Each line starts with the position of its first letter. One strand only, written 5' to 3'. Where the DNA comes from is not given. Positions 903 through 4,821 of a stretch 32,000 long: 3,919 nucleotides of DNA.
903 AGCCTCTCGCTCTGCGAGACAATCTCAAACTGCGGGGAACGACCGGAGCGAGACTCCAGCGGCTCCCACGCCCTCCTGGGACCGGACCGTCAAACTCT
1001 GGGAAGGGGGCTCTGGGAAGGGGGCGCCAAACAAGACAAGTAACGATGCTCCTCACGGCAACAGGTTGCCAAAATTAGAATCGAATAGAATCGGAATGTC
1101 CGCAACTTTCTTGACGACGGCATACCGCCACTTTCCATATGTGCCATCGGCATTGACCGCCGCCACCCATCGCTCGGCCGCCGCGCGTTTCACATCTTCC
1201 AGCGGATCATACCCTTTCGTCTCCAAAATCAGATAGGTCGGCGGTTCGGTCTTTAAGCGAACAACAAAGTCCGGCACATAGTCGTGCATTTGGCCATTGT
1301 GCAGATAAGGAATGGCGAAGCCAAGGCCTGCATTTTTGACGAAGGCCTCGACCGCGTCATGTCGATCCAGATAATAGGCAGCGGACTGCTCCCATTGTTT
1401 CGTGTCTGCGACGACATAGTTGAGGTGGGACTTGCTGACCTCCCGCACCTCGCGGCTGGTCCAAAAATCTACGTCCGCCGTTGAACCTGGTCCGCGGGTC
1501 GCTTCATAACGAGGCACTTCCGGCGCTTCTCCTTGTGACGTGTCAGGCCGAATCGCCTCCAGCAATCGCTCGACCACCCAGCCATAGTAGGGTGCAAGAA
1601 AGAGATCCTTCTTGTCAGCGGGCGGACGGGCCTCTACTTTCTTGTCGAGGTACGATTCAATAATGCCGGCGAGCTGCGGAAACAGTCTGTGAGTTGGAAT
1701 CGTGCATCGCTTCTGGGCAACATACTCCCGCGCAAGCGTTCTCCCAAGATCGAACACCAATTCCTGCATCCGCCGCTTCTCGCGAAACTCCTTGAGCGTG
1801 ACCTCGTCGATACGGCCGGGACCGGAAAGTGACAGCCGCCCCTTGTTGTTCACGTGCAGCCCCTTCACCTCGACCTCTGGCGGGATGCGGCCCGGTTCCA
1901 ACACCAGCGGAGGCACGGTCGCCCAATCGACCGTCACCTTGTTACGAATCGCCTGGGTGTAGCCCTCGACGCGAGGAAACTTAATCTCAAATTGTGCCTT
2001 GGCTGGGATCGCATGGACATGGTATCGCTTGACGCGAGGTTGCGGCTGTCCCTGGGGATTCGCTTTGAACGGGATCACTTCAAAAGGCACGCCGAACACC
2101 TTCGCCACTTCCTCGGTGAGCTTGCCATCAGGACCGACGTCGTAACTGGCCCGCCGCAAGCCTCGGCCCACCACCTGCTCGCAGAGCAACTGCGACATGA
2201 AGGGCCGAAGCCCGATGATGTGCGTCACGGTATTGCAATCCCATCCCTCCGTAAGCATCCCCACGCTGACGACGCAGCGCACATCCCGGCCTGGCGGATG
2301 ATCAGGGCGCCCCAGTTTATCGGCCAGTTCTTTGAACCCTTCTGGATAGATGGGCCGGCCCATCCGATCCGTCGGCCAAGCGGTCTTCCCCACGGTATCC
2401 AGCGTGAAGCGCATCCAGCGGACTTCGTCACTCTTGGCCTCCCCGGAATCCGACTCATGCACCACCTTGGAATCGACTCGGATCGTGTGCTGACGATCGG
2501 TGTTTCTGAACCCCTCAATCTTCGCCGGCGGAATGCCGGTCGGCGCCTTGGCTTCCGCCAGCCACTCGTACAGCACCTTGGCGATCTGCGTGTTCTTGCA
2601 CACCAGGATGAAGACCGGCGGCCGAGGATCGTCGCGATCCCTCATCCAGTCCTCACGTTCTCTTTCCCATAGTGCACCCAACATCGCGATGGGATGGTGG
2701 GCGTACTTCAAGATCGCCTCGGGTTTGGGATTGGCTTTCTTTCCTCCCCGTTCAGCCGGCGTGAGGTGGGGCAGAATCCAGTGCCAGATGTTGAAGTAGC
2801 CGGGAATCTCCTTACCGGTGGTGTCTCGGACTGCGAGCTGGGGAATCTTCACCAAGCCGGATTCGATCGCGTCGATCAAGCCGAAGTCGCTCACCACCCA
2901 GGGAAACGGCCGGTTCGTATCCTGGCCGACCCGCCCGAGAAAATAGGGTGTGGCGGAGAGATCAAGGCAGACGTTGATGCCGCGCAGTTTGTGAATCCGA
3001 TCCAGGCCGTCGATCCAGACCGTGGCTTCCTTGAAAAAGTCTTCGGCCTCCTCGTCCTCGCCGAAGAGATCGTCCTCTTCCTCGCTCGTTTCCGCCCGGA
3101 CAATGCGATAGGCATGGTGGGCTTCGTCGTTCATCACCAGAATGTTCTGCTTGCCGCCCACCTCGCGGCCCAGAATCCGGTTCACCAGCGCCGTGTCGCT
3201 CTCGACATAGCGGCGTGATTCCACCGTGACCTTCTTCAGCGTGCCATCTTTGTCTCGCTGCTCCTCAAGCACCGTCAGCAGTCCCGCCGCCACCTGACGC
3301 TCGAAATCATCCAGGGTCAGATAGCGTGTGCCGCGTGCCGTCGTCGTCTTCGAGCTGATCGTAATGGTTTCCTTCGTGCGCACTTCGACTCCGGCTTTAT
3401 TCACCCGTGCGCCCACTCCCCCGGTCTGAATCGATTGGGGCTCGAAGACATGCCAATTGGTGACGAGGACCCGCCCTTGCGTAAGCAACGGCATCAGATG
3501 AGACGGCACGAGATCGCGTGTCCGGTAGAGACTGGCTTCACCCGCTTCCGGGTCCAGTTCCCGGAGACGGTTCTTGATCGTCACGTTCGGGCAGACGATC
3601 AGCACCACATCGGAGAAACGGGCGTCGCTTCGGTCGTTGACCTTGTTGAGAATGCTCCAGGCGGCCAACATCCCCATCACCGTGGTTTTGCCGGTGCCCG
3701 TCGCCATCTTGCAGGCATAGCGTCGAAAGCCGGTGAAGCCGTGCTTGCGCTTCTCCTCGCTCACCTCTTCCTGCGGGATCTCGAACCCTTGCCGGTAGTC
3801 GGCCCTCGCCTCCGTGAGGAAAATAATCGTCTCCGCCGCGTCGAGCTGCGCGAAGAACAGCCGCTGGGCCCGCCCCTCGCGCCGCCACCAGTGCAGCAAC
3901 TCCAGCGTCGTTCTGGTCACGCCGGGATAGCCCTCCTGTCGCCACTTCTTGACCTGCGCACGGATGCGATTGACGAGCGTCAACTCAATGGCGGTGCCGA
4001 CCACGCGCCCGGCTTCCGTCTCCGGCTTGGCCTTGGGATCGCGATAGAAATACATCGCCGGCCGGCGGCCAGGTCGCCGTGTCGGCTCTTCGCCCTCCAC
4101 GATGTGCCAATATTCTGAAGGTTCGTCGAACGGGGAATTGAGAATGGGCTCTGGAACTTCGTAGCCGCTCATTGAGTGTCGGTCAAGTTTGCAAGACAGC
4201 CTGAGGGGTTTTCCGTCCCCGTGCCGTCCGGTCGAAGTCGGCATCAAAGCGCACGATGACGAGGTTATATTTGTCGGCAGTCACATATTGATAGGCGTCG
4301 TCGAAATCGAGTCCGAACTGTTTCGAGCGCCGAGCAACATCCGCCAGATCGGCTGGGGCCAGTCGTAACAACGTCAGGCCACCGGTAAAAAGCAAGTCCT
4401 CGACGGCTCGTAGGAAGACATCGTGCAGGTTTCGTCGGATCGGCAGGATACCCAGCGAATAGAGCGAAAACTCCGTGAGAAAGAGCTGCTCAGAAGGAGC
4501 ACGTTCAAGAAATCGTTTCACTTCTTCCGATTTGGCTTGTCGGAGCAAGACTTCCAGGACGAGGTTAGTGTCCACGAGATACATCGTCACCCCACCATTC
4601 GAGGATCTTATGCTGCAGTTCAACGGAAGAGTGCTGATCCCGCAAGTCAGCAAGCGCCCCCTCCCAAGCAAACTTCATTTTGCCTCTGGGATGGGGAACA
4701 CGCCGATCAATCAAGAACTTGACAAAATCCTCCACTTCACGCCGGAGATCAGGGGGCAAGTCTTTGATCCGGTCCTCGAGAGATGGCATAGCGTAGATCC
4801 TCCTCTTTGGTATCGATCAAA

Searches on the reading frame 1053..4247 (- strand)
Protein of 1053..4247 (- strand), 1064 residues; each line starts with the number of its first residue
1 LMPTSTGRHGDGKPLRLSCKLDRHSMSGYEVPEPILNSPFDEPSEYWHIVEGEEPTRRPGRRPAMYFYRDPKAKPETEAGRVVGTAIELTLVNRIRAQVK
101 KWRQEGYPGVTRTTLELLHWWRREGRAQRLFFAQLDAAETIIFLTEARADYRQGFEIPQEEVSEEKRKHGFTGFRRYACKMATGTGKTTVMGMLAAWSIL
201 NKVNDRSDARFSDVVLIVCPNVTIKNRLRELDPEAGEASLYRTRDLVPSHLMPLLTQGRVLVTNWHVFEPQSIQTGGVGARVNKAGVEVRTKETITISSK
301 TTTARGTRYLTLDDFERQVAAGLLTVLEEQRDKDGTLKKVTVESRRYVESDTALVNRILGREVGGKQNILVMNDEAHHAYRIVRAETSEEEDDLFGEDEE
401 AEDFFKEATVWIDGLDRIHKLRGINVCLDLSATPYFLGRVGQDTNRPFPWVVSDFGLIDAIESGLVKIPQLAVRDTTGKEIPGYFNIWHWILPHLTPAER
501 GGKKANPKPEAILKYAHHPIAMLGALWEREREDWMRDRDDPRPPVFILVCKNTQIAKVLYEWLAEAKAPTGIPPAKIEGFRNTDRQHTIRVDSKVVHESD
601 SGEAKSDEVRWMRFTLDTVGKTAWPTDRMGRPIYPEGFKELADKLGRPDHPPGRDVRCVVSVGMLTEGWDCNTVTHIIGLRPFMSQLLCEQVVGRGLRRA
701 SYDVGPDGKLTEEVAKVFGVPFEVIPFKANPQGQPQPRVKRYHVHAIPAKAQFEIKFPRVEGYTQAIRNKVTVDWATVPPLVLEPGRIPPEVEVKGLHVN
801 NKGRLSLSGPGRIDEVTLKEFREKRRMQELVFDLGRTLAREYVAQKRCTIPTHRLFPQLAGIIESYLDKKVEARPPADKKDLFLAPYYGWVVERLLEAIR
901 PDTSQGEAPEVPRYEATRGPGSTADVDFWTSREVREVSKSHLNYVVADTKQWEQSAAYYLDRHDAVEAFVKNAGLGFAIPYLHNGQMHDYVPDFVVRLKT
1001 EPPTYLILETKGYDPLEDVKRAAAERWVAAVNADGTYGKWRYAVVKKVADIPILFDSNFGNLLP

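Call 11: search_protein_families(library=pfam, proteins=[window:1053-4247:-])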
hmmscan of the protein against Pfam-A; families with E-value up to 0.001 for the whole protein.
window:1053-4247:- (1064 aa): 1 family
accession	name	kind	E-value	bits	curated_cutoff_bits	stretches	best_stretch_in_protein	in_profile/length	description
PF04851.21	ResIII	-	9.1e-07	29.4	22.5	1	159-229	8-70/164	Type III restriction enzyme, res subunit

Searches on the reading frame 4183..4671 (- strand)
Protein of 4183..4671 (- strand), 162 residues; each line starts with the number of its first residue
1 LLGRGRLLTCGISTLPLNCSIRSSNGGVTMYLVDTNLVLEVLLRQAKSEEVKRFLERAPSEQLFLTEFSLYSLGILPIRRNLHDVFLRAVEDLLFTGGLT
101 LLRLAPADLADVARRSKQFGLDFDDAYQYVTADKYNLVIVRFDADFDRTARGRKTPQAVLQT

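Call 26: search_protein_families(library=pfam, proteins=[window:4183-4671:-])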
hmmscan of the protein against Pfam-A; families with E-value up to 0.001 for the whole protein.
window:4183-4671:- (162 aa): 1 family
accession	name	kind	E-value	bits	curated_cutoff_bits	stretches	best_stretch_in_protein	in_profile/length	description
PF01850.27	PIN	-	4.3e-13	50.4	23.6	1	31-151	1-119/120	PIN domain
